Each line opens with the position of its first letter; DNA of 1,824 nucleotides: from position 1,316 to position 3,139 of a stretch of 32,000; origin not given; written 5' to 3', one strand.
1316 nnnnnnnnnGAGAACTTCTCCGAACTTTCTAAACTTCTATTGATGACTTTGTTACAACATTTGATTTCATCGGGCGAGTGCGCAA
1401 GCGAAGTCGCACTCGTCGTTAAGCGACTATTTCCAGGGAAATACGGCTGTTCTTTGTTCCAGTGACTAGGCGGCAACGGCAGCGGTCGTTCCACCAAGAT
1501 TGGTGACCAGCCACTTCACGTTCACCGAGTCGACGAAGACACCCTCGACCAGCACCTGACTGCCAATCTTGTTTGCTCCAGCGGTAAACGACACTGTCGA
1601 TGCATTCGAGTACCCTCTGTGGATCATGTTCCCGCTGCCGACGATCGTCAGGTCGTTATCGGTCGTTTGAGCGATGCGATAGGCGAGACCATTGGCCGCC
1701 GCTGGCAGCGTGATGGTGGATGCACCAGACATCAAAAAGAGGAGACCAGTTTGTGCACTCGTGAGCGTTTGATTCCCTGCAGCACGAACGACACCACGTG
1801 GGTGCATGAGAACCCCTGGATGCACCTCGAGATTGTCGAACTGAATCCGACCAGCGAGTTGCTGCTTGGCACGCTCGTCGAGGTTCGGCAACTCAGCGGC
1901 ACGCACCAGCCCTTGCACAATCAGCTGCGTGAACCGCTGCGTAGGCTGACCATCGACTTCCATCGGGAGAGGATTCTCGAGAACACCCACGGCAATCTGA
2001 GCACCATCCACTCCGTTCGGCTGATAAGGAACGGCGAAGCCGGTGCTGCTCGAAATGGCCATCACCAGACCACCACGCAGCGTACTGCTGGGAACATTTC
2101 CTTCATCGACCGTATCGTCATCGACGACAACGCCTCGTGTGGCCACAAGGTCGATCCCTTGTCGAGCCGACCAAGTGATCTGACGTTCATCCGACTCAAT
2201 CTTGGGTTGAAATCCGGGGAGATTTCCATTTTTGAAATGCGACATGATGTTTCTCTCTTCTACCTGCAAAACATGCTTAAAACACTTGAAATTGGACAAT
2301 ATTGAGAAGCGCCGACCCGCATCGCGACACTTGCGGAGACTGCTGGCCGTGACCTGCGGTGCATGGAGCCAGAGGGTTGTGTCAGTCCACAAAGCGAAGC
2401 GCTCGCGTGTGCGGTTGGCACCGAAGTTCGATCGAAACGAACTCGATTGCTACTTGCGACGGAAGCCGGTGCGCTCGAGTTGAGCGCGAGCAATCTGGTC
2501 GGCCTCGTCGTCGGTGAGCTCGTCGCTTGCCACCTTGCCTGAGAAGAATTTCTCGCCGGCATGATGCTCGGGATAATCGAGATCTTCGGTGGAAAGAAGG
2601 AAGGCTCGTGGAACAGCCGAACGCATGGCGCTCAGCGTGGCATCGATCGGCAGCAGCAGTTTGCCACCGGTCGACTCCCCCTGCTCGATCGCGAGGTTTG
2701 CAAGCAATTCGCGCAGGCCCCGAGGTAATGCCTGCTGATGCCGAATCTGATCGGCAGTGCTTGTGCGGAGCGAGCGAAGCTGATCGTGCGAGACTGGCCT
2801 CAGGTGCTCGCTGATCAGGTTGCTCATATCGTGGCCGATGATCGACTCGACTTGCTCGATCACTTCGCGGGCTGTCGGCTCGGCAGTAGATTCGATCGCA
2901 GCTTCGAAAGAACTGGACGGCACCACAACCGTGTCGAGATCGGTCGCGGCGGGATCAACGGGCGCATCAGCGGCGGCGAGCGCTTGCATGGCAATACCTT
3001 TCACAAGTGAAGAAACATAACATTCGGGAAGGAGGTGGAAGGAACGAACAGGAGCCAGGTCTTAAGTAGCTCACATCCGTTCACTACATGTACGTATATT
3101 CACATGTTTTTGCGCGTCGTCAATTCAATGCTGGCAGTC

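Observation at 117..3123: Orphan three-gene capsid module (acidic protein, gpD-like fusion, gpE-like major capsid protein) with its own promoter and terminator and no packaging or tail genes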

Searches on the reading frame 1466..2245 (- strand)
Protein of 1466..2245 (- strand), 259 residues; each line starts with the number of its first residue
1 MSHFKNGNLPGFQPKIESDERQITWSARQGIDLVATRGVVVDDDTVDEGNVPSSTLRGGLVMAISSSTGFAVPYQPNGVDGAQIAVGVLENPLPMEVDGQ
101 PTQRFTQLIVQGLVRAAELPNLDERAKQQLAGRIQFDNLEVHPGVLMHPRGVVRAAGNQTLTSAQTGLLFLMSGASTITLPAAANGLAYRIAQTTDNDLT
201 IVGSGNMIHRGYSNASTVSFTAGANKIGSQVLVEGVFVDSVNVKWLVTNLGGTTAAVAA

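Call 3: search_protein_families(library=pfam, proteins=[window:1466-2245:-], max_evalue=1)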
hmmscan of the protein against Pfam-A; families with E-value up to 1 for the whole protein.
window:1466-2245:- (259 aa): 1 family
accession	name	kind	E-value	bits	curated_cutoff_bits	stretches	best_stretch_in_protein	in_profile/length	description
PF02924.19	HDPD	-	6.5e-06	26.7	29.1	1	47-120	28-94/116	Bacteriophage lambda head decoration protein D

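Call 4: search_protein_families(library=phrogs, proteins=[window:1466-2245:-], max_evalue=1)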
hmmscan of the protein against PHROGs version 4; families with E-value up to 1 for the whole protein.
window:1466-2245:- (259 aa): 3 families
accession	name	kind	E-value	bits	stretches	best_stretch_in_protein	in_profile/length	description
phrog_3583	-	head and packaging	7.6e-08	32.9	1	35-131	31-128/155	head decoration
phrog_49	-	head and packaging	0.00079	20.4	1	45-92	44-88/147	head decoration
phrog_11771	-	unknown function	0.002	19.3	1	34-137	26-126/127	-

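Call 57: find_homologous_proteins(query=window:1466-2245:-, max_evalue=0.00001)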
Query window:1466-2245:- (259 aa): 200 proteins with E <= 0.00001 among 1721 candidates; the best 120 are listed.
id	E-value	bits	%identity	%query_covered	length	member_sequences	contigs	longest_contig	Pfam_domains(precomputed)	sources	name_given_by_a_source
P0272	2.5e-163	560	100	100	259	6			PF02924.20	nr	nr:hypothetical protein [Pirellula staleyi]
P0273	3.7e-99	349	63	98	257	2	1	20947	PF02924.20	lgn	-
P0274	7.7e-83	296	57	100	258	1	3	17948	PF02924.20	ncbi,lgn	-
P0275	5.9e-82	293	54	100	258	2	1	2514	PF02924.20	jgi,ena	-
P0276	6.8e-82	293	56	100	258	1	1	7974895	PF02924.20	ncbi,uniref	ncbi:head decoration protein [Anatilimnocola sp. NA78]|uniref:head decoration protein n=1 Tax=Anatil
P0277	2.4e-81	291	55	100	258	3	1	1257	PF02924.20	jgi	jgi:hypothetical protein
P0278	1.1e-80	289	55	100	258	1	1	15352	PF02924.20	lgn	-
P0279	3.8e-80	287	54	100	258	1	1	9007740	PF02924.20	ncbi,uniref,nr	ncbi:hypothetical protein ETAA8_70490 [Anatilimnocola aggregata]|uniref:Uncharacterized protein n=1 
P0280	4.2e-80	287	54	100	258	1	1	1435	PF02924.20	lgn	-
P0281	4.6e-80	287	53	100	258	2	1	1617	PF02924.20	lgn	-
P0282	4.7e-80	287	54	100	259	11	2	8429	PF02924.20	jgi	jgi:hypothetical protein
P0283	6.4e-80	286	55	100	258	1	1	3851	PF02924.20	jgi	jgi:hypothetical protein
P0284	1.3e-79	285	54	100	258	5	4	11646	PF02924.20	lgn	-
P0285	3.5e-79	284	54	100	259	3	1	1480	PF02924.20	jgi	jgi:hypothetical protein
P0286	1.1e-78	282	54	100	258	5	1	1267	PF02924.20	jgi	jgi:hypothetical protein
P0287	1.1e-78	282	53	100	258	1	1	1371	PF02924.20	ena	-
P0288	2.1e-78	281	54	100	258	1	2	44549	PF02924.20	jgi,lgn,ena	-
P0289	1.3e-77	279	53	100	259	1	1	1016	PF02924.20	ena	-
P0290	2.0e-77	278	53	100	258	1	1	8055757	PF02924.20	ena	-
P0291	3.7e-77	277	53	100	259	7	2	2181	PF02924.20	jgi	jgi:hypothetical protein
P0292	4.7e-77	277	55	100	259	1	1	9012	PF02924.20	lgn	-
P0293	5.4e-77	277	53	100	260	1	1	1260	PF02924.20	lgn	-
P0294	8.1e-77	276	52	99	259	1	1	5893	PF02924.20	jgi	jgi:hypothetical protein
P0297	1.6e-76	275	52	99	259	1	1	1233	PF02924.20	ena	-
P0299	4.6e-76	274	51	99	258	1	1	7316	PF02924.20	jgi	jgi:hypothetical protein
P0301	5.5e-76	274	51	100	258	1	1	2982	PF02924.20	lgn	-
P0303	6.3e-76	273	53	100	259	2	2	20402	PF02924.20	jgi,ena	-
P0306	9.6e-76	273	53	100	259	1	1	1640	PF02924.20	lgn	-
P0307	1.1e-75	273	53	100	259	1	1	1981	PF02924.20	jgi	jgi:hypothetical protein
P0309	1.3e-75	272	52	100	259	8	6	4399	PF02924.20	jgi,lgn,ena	jgi:hypothetical protein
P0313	2.9e-75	271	52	100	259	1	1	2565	PF02924.20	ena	-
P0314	3.6e-75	271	52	100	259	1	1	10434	PF02924.20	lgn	-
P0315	4.0e-75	271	53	100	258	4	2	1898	PF02924.20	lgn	-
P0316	4.2e-75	271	51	99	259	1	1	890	PF02924.20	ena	-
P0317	7.7e-75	270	52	100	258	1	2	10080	PF02924.20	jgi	jgi:hypothetical protein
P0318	7.9e-75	270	51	100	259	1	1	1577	PF02924.20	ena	-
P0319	1.0e-74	269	52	100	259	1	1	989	PF02924.20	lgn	-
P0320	1.2e-74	269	50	100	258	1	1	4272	PF02924.20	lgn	-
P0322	1.8e-74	269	52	100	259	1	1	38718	PF02924.20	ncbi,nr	ncbi:MAG: hypothetical protein SFU86_03005 [Pirellulaceae bacterium]|nr:hypothetical protein [Pirell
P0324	1.9e-74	269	51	100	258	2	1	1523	PF02924.20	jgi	jgi:hypothetical protein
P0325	2.1e-74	268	50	100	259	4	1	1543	PF02924.20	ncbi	-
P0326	2.2e-74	268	53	100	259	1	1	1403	PF02924.20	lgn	-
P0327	2.4e-74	268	52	100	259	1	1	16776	PF02924.20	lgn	-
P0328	2.8e-74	268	50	100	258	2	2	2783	PF02924.20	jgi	jgi:hypothetical protein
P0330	3.1e-74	268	52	100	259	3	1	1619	PF02924.20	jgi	jgi:hypothetical protein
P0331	3.3e-74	268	52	100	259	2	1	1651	PF02924.20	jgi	jgi:hypothetical protein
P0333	4.0e-74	267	53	100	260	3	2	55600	PF02924.20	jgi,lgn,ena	-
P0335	5.3e-74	267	51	99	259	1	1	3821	PF02924.20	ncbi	-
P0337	6.6e-74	267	52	100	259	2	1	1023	PF02924.20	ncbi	-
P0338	7.1e-74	267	53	100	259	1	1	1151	PF02924.20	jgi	-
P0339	8.1e-74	266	53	100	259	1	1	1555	PF02924.20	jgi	jgi:hypothetical protein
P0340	8.9e-74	266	50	100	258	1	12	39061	PF02924.20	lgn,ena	-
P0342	1.1e-73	266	51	100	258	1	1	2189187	PF02924.20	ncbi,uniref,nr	ncbi:head decoration protein [Anatilimnocola floriformis]|uniref:head decoration protein n=1 Tax=Ana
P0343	1.1e-73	266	53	100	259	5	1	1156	PF02924.20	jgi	jgi:hypothetical protein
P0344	1.5e-73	266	51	100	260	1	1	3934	PF02924.20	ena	-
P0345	1.5e-73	266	51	100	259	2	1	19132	PF02924.20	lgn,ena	-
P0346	1.5e-73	266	52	100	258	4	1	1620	PF02924.20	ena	-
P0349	1.9e-73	265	53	100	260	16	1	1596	PF02924.20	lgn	-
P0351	1.9e-73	265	53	100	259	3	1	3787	PF02924.20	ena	-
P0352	1.9e-73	265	51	99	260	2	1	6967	PF02924.20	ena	-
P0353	2.2e-73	265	52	100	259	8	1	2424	PF02924.20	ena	-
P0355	2.7e-73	265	52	100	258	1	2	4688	PF02924.20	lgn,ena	-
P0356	3.1e-73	265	51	99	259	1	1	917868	PF02924.20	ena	-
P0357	3.4e-73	264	53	100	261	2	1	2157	PF02924.20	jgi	jgi:hypothetical protein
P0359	3.6e-73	264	50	99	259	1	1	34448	PF02924.20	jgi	jgi:hypothetical protein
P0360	3.9e-73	264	50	100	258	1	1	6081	PF02924.20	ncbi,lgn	-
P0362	4.6e-73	264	52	100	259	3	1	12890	PF02924.20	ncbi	-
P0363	5.8e-73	264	51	100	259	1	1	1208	PF02924.20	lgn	-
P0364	5.8e-73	264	51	100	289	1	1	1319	PF02924.20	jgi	jgi:hypothetical protein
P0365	5.9e-73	264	53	100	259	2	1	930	PF02924.20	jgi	jgi:hypothetical protein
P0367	6.8e-73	263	52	100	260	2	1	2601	PF02924.20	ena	-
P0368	6.9e-73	263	52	100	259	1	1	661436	PF02924.20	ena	-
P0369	8.3e-73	263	52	100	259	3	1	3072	PF02924.20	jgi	jgi:hypothetical protein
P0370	1.1e-72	263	52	100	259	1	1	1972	PF02924.20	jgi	-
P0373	1.4e-72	262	52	100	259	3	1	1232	PF02924.20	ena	-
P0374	1.4e-72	262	50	100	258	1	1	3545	PF02924.20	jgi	-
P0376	2.2e-72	262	53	99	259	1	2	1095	PF02924.20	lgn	-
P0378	2.7e-72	261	50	100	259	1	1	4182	PF02924.20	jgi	jgi:hypothetical protein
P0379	3.1e-72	261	51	100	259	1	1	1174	PF02924.20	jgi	jgi:hypothetical protein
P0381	3.7e-72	261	52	100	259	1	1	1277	PF02924.20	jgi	-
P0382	3.8e-72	261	52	100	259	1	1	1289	PF02924.20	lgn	-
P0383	4.8e-72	261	51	100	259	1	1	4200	PF02924.20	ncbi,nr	ncbi:MAG TPA: head decoration protein [Pirellulaceae bacterium]|nr:head decoration protein [Pirellul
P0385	6.2e-72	260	49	100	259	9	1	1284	PF02924.20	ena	-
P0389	7.8e-72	260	52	100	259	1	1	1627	PF02924.20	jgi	jgi:hypothetical protein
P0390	9.1e-72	260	51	100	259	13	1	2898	PF02924.20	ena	-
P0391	9.2e-72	260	50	100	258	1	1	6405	PF02924.20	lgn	-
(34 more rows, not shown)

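Call 66: search_solved_structures(query=A3, max_evalue=1)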
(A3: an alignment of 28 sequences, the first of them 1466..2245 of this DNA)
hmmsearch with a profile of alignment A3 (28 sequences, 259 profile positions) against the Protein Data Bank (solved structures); distinct sequences matched with E-value up to 1: 0.

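Call 69: predict_structure(alignment_id=A3)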
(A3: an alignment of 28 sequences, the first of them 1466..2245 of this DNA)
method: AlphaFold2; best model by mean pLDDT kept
length: 259 residues; sequences in the alignment: 28
mean_pLDDT: 56.4   pTM: 0.46
mean pLDDT of the five models: 56.4, 54.6, 53.9, 49.2, 48.1
residues with pLDDT >= 90: 19; 70-90: 83; 50-70: 15; < 50: 142
segments of 3 or more residues with pLDDT < 50: 1-64, 69-71, 74-147
pLDDT, mean of each block of 10 residues (from residue 1): 30 32 33 31 35 31 49 45 34 37 32 38 47 41 43 84 81 89 83 85 87 88 71 82 84 79
secondary structure, 60 per line:
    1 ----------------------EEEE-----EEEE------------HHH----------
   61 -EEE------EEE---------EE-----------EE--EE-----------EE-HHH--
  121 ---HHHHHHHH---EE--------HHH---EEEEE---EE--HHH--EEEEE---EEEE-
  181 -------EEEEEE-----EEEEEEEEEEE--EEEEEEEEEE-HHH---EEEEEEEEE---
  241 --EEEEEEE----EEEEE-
elements in order: E23-26 E32-35 E62-64 E71-73 H124-131 E151-155 E168-172 E176-179 E188-193 E199-209 E212-221 E229-237 E243-249 E254-258

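Call 72: fold_search(model_id=the predicted structure, library=viral)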
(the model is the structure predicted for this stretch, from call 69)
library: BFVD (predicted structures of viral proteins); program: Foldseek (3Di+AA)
matches with E <= 10: 338; with E <= 0.001: 121
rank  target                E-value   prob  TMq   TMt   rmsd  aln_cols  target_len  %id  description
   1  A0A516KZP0            2.0e-07  1.00  0.34  0.61   3.4       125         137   18  (no name in the UniProt tables at hand)
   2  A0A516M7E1            2.3e-07  1.00  0.33  0.54   3.0       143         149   21  (no name in the UniProt tables at hand)
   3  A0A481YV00            3.0e-07  1.00  0.33  0.19  21.0       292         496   16  Uncharacterized protein [Marseillevirus LCMAC201]
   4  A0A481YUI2            3.4e-07  1.00  0.34  0.54   5.3       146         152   21  Uncharacterized protein [Marseillevirus LCMAC103]
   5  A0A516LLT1            4.4e-07  1.00  0.30  0.14   7.1       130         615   24  (no name in the UniProt tables at hand)
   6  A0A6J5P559            9.1e-07  1.00  0.30  0.10   3.2       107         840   22  Pectate lyase superfamily protein [uncultured Caudovirales phage]
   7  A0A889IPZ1            1.4e-06  1.00  0.32  0.12  16.3       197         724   17  Tail fiber protein [Burkholderia phage BCSR52]
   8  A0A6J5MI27            2.0e-06  1.00  0.30  0.29  30.4       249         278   16  Uncharacterized protein [uncultured Caudovirales phage]
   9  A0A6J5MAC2            2.1e-06  1.00  0.32  0.21  21.7       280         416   11  Uncharacterized protein [uncultured Caudovirales phage]
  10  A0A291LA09            2.4e-06  1.00  0.32  0.26  14.2       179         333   17  Tail protein [Bordetella phage vB_BbrM_PHB04]
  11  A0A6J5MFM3            2.5e-06  1.00  0.33  0.26  25.8       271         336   14  Tail fiber protein [uncultured Caudovirales phage]
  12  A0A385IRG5            3.0e-06  1.00  0.32  0.18  20.6       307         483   14  (no name in the UniProt tables at hand)
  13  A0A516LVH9            3.2e-06  1.00  0.30  0.27  25.6       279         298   17  (no name in the UniProt tables at hand)
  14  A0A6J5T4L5            3.2e-06  1.00  0.26  0.19  33.9       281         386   10  Uncharacterized protein [uncultured Caudovirales phage]
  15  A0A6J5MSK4            3.4e-06  1.00  0.30  0.16  18.2       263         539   14  Bacteriophage lambda, Stf, side tail fibre-repeat-2 [uncultured Caudovirales phage]
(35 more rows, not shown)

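Call 73: fold_search(model_id=the predicted structure, library=pdb)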
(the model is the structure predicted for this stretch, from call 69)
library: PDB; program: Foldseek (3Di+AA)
matches with E <= 10: 184; with E <= 0.001: 1
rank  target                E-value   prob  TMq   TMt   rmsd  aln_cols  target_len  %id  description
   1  9ny6_C                2.9e-05  1.00  0.28  0.25  21.7       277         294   14  Pseudomonas phage Pa223 capsid spike (released 2025-08-06)
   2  9f4b_FA               2.0e-02  0.91  0.23  0.11   7.3       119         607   11  Pre-assembled baseplate cup of Klebsiella phage KP1 variant vB_Kpn_Lilla1 (released 2025-05-14)
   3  24qj                  4.4e-02  0.44  0.27  0.17  19.1       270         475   12  Crystal structure of a tailspike depolymerase (Solidus_gp83) from Acinetobacter phage Solidus (released 2026-03-25)
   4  7zkg_B                8.0e-02  0.07  0.11  0.11  14.4       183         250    8  C-Methyltransferase PsmD from Streptomyces griseofuscus with bound cofactor (crystal form 2) (released 2022-12-28)
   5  7zgt_A                8.5e-02  0.05  0.11  0.11  16.5       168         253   10  C-Methyltransferase PsmD from Streptomyces griseofuscus (apo form) (released 2022-12-28)
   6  6o38_A                1.1e-01  0.66  0.20  0.10   4.5        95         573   18  Structure of a chaperone-substrate complex (released 2019-07-24)
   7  6o38_C                1.4e-01  0.69  0.22  0.12   5.7       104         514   18  Structure of a chaperone-substrate complex (released 2019-07-24)
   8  5ixm_H                1.4e-01  0.08  0.09  0.13  16.2        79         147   13  The LPS Transporter LptDE from Yersinia pestis, core complex (released 2016-05-18)
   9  7zkg_A                1.5e-01  0.03  0.12  0.12  16.0       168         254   12  C-Methyltransferase PsmD from Streptomyces griseofuscus with bound cofactor (crystal form 2) (released 2022-12-28)
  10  6o38_F                2.2e-01  0.66  0.23  0.11   5.2       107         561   15  Structure of a chaperone-substrate complex (released 2019-07-24)
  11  9kn3_B                2.4e-01  0.04  0.10  0.11  15.6       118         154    6  Cryo-EM structure of LptDEM complex from Escherichia coli (released 2025-07-23)
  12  5ixm_D                2.8e-01  0.04  0.10  0.13  15.8       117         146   10  The LPS Transporter LptDE from Yersinia pestis, core complex (released 2016-05-18)
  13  7zkh                  3.8e-01  0.03  0.12  0.12  16.2       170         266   12  C-Methyltransferase PsmD from Streptomyces griseofuscus with bound cofactor (crystal form 1) (released 2022-12-28)
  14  9q8n_B                4.9e-01  0.03  0.09  0.13  15.8       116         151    6  Cryo-EM structure of Shigella flexneri LptDE bound by a Bicyclic peptide molecule (Compound 16) (released 2025-10-15)
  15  5iv8_B                5.5e-01  0.04  0.09  0.12  16.1        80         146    5  The LPS Transporter LptDE from Klebsiella pneumoniae, core complex (released 2016-05-18)
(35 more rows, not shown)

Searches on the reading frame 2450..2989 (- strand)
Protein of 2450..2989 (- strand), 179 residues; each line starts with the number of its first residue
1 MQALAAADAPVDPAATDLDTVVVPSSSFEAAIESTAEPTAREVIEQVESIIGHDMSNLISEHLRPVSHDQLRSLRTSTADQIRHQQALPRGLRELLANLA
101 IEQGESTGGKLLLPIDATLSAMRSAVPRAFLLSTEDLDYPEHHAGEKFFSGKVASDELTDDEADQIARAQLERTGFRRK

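Call 3: search_protein_families(library=pfam, proteins=[window:2450-2989:-], max_evalue=1)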
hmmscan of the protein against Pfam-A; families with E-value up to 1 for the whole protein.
window:2450-2989:- (179 aa): 0 families

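Call 4: search_protein_families(library=phrogs, proteins=[window:2450-2989:-], max_evalue=1)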
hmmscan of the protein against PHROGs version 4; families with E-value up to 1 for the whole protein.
window:2450-2989:- (179 aa): 0 families

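Call 88: search_solved_structures(query=A5, max_evalue=5)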
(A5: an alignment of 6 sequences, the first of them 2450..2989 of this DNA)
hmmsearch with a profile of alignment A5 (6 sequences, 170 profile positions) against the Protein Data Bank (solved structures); distinct sequences matched with E-value up to 5: 3.
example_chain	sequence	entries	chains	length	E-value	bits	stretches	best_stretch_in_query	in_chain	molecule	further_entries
7agp_A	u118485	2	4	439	0.091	16.6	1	51-96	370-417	Mycocerosic acid synthase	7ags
7agr_A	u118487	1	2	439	0.1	16.5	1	51-96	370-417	Mycocerosic acid synthase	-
7agq_A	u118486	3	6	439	0.1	16.4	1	51-96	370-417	Mycocerosic acid synthase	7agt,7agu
